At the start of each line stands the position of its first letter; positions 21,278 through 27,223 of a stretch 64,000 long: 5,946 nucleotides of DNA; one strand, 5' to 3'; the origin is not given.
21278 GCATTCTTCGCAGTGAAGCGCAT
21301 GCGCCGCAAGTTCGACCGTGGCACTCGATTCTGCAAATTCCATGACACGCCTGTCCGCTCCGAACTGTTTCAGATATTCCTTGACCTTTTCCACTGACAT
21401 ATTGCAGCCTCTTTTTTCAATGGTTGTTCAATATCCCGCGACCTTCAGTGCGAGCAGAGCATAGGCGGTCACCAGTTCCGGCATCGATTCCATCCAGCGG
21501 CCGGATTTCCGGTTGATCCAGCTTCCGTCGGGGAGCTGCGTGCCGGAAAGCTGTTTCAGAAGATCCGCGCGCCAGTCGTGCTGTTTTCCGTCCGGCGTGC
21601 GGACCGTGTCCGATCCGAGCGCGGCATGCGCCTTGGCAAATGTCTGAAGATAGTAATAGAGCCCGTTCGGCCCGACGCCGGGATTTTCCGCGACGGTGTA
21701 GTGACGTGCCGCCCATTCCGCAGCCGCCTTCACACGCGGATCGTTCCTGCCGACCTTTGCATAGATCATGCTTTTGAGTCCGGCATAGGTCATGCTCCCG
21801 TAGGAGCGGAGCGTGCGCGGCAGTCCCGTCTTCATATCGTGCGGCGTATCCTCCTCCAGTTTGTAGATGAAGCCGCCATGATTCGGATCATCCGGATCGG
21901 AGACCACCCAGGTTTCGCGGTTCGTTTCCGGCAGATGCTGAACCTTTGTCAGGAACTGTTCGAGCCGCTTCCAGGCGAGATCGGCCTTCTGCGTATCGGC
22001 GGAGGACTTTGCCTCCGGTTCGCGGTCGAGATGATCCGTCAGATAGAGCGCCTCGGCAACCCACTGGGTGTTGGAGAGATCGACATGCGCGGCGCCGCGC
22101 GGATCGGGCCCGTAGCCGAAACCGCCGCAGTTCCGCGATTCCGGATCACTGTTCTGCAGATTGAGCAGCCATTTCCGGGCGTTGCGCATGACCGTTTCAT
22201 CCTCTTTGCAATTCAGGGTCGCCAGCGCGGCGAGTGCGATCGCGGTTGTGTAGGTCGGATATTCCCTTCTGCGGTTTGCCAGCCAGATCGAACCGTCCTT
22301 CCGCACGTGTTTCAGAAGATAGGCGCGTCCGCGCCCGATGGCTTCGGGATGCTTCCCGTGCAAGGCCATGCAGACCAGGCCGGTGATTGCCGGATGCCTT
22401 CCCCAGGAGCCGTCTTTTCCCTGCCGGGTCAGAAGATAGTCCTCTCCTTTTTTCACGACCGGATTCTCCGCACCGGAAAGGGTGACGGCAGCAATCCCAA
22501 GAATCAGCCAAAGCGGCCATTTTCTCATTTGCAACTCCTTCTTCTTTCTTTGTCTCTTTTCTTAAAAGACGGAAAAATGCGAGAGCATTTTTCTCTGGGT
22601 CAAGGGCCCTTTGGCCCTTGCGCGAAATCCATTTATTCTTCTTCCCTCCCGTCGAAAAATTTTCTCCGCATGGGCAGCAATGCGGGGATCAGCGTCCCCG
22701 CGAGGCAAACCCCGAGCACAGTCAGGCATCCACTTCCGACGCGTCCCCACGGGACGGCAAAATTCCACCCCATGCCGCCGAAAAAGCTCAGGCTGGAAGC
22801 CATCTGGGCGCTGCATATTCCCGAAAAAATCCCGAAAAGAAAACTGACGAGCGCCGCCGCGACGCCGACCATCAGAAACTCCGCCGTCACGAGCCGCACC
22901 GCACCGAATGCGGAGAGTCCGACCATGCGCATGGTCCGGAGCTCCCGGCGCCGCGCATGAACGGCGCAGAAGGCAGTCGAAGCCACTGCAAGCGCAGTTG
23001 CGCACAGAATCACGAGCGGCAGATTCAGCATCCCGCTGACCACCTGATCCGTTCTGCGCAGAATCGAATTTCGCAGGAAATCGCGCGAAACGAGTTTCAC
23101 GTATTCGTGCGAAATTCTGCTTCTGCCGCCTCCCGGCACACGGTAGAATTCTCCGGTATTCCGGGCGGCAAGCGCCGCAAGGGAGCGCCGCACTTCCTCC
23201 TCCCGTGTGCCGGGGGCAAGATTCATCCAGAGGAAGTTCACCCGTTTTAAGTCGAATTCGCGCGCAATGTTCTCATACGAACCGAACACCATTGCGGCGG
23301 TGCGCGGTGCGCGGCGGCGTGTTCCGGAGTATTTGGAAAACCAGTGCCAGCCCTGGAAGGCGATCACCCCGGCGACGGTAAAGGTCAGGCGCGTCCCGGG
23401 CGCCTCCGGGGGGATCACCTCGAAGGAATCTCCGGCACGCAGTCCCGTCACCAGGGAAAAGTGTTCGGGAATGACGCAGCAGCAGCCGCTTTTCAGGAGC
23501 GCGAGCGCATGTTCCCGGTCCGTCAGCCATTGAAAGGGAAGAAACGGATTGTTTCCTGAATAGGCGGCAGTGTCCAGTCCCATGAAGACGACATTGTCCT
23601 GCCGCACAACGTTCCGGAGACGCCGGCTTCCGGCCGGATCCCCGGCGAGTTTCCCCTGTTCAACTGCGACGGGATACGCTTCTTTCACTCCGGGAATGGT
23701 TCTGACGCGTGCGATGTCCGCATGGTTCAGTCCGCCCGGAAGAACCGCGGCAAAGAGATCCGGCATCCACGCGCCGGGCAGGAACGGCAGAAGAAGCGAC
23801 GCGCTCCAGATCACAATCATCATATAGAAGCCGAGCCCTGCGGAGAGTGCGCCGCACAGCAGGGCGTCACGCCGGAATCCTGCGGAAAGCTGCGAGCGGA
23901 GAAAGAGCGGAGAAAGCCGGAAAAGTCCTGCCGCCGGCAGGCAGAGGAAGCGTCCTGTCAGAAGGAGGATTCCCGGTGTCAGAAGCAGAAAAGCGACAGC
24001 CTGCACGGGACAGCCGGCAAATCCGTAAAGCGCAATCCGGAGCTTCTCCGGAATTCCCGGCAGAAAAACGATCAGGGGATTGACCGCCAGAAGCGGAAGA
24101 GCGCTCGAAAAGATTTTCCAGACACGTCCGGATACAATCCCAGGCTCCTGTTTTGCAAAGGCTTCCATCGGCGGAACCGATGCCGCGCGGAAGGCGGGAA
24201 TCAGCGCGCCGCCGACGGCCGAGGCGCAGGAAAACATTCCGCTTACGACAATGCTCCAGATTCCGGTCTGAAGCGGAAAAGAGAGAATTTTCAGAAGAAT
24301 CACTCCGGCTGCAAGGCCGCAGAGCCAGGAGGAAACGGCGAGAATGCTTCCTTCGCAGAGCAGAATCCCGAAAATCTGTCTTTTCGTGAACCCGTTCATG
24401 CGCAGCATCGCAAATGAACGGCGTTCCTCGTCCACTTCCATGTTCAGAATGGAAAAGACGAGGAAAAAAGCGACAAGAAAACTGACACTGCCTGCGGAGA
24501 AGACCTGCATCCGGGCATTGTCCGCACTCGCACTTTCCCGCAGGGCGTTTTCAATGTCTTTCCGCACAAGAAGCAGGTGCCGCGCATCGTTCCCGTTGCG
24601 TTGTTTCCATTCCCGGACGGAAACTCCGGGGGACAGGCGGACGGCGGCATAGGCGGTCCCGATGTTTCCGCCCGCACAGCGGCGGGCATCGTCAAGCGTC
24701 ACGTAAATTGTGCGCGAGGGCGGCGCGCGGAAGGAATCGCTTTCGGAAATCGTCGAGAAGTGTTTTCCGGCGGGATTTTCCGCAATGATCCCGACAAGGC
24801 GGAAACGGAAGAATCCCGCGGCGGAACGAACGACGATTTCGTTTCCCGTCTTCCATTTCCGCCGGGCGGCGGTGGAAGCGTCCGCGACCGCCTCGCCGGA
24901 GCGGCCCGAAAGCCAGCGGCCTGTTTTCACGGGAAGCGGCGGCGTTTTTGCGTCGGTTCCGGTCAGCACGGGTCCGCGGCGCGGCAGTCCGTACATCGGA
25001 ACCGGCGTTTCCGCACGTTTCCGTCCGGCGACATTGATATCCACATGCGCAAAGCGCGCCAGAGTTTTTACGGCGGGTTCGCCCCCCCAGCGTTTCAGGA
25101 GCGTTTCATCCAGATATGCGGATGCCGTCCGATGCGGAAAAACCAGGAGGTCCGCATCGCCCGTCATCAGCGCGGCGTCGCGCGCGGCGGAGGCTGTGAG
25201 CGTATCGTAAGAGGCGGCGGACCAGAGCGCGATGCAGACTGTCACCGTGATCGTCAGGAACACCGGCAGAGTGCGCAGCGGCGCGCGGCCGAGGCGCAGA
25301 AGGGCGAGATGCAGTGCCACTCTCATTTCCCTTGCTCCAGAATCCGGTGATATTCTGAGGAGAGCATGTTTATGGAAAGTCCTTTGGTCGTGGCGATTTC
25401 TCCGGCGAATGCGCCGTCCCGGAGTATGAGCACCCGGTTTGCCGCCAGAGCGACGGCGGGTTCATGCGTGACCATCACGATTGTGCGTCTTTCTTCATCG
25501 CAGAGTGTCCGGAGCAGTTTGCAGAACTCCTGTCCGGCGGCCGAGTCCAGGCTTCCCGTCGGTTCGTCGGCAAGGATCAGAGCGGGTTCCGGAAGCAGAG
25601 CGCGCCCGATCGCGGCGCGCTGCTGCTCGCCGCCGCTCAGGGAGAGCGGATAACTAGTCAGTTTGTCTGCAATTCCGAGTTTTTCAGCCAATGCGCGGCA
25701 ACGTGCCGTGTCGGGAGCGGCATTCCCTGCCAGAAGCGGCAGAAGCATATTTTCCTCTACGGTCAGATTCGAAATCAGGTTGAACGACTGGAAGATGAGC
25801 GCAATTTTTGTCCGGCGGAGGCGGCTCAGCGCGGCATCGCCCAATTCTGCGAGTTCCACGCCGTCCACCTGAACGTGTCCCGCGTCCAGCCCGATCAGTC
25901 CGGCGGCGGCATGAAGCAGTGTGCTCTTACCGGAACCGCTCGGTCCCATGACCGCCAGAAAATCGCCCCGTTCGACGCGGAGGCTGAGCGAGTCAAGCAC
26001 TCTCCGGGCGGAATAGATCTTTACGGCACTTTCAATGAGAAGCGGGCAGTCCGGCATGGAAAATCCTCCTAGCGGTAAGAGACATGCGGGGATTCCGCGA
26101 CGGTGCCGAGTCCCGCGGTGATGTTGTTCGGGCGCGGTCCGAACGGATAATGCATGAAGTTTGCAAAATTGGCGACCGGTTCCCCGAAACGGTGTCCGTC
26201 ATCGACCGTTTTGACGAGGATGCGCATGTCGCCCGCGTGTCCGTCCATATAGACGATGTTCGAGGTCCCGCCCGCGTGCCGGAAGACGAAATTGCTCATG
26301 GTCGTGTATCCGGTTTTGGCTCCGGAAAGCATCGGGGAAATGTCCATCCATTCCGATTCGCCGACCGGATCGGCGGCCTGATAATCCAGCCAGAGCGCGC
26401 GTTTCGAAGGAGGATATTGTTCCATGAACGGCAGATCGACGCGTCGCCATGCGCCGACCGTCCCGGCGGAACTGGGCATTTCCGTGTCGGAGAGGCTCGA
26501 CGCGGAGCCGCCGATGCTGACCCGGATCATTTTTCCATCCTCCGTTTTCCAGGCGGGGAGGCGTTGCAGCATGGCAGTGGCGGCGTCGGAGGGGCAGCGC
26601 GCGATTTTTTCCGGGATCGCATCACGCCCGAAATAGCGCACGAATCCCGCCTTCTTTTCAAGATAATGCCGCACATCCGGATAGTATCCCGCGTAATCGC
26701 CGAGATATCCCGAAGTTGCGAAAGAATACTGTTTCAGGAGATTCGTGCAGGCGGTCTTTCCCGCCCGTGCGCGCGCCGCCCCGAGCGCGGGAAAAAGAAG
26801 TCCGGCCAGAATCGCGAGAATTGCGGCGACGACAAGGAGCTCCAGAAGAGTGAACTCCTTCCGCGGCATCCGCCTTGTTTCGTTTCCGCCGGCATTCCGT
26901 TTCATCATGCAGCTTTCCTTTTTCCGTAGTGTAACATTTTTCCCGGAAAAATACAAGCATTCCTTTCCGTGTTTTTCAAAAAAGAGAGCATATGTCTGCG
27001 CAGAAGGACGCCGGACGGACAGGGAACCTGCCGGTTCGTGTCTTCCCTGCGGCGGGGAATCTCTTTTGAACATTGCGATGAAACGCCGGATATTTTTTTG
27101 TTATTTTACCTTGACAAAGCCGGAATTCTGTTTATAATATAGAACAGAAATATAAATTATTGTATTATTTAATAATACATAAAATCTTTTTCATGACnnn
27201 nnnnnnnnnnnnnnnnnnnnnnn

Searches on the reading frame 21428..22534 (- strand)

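Call 7: search_protein_families(library=pfam, proteins=[window:21428-22534:-], max_evalue=0.01)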
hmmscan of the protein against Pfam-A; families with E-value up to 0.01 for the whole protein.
window:21428-22534:- (368 aa): 2 families
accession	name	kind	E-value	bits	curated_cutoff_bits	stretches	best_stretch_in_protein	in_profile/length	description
PF13243.12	SQHop_cyclase_C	-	6e-11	42.4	26.1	1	60-189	153-285/319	Squalene-hopene cyclase C-terminal domain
PF13249.12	SQHop_cyclase_N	-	0.00022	21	26.2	0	31-125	5-105/291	Squalene-hopene cyclase N-terminal domain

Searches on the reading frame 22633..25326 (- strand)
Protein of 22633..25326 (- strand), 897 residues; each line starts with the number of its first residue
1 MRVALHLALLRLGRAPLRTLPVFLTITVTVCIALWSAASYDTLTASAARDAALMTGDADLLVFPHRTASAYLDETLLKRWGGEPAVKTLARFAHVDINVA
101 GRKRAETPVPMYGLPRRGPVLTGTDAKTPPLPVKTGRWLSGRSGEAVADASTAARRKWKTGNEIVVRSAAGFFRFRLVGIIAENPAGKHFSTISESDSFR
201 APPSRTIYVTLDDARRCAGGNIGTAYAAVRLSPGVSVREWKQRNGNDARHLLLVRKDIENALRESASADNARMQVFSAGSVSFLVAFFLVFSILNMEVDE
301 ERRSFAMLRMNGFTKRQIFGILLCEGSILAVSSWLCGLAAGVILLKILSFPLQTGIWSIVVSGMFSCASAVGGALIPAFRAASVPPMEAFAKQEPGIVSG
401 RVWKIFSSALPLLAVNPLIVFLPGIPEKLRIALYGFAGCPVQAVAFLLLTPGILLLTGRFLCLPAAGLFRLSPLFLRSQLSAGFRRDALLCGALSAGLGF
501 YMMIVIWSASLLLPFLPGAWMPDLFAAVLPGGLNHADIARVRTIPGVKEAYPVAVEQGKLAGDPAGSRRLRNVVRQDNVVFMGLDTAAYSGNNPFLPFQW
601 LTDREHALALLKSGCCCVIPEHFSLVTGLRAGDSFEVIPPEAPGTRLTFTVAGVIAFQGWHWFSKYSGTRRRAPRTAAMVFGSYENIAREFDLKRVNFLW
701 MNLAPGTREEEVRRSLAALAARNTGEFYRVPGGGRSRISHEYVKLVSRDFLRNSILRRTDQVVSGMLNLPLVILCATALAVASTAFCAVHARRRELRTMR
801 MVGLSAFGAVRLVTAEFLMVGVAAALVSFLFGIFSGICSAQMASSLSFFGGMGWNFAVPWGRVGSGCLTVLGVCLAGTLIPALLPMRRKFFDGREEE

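Call 7: search_protein_families(library=pfam, proteins=[window:22633-25326:-], max_evalue=0.01)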
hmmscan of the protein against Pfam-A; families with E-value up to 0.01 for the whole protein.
window:22633-25326:- (897 aa): 1 family
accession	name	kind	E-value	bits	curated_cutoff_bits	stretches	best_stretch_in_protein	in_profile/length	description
PF02687.27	FtsX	-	3.7e-19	69.4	25.5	2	278-386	3-120/120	FtsX-like permease C-terminal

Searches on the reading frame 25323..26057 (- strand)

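Call 7: search_protein_families(library=pfam, proteins=[window:25323-26057:-], max_evalue=0.01)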
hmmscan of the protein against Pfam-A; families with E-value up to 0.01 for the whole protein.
window:25323-26057:- (244 aa): 8 families
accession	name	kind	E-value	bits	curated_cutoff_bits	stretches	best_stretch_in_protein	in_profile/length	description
PF00005.33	ABC_tran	-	3.6e-30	105.8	25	1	21-167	1-136/137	ABC transporter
PF20703.3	nSTAND1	-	1.5e-05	25.3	27.1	1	19-56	21-56/379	Novel STAND NTPase 1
PF13304.12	AAA_21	-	3.6e-05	24.4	27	0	34-69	2-36/304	AAA domain, putative AbiEii toxin, Type IV TA system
PF13555.12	AAA_29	-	0.00011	22.3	27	1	26-53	17-44/61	P-loop containing region of AAA domain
PF02463.25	SMC_N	-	0.00052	19.9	40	0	32-188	25-189/220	RecF/RecN/SMC N terminal domain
PF13191.12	AAA_16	-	0.0012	19.9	32.6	1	25-80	17-64/167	AAA ATPase domain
PF13401.12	AAA_22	-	0.0074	17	27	0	31-53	5-27/130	AAA domain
PF25199.1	nSTAND_NTPase5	-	0.0088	16.3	34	0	18-52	26-62/145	Novel STAND NTPase 5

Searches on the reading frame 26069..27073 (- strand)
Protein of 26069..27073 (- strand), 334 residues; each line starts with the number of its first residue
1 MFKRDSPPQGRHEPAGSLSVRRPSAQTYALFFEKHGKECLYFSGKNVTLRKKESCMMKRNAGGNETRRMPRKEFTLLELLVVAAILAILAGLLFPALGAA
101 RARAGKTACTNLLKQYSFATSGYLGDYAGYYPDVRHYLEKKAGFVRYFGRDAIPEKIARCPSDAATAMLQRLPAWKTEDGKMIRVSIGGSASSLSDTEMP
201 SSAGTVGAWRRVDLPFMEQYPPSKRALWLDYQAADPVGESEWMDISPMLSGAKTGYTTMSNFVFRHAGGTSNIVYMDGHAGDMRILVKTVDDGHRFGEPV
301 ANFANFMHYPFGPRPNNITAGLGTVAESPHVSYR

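Call 7: search_protein_families(library=pfam, proteins=[window:26069-27073:-], max_evalue=0.01)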
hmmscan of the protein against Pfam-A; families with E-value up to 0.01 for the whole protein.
window:26069-27073:- (334 aa): 1 family
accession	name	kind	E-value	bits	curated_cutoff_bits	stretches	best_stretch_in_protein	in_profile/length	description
PF07963.17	N_methyl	-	0.0035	17.3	21.2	1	74-94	7-27/27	Prokaryotic N-terminal methylation motif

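Call 38: search_protein_families(library=ncbifam, proteins=[window:26069-26881:-], max_evalue=0.01)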
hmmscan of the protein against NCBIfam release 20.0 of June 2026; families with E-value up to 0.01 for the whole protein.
window:26069-26881:- (270 aa): 7 families
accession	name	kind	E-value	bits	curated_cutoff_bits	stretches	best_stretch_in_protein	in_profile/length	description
TIGR01710.1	typeII_sec_gspG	equivalog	0.00011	22.3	88.85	1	9-61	2-54/134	type II secretion system major pseudopilin GspG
NF041775.1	typeIV_PilA_Myxo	equivalog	0.00054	20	400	1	6-53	8-57/214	type IV pilin protein PilA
TIGR01708.2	typeII_sec_gspH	equivalog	0.00059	19.9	80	1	10-51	4-46/169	type II secretion system minor pseudopilin GspH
NF007862.0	PRK10574.1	equivalog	0.00065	19.9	138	1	7-50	4-44/145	prepilin peptidase-dependent pilin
TIGR02596.1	TIGR02596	subfamily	0.0012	19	70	1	10-56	1-48/196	Verru_Chthon cassette protein D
TIGR02532.1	IV_pilin_GFxxxE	domain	0.0024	17.6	16.3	1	10-29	4-23/24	prepilin-type N-terminal cleavage/methylation domain-containing protein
NF040999.1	pilin_ComGC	equivalog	0.003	17.7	75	1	8-50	2-44/84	competence type IV pilus major pilin ComGC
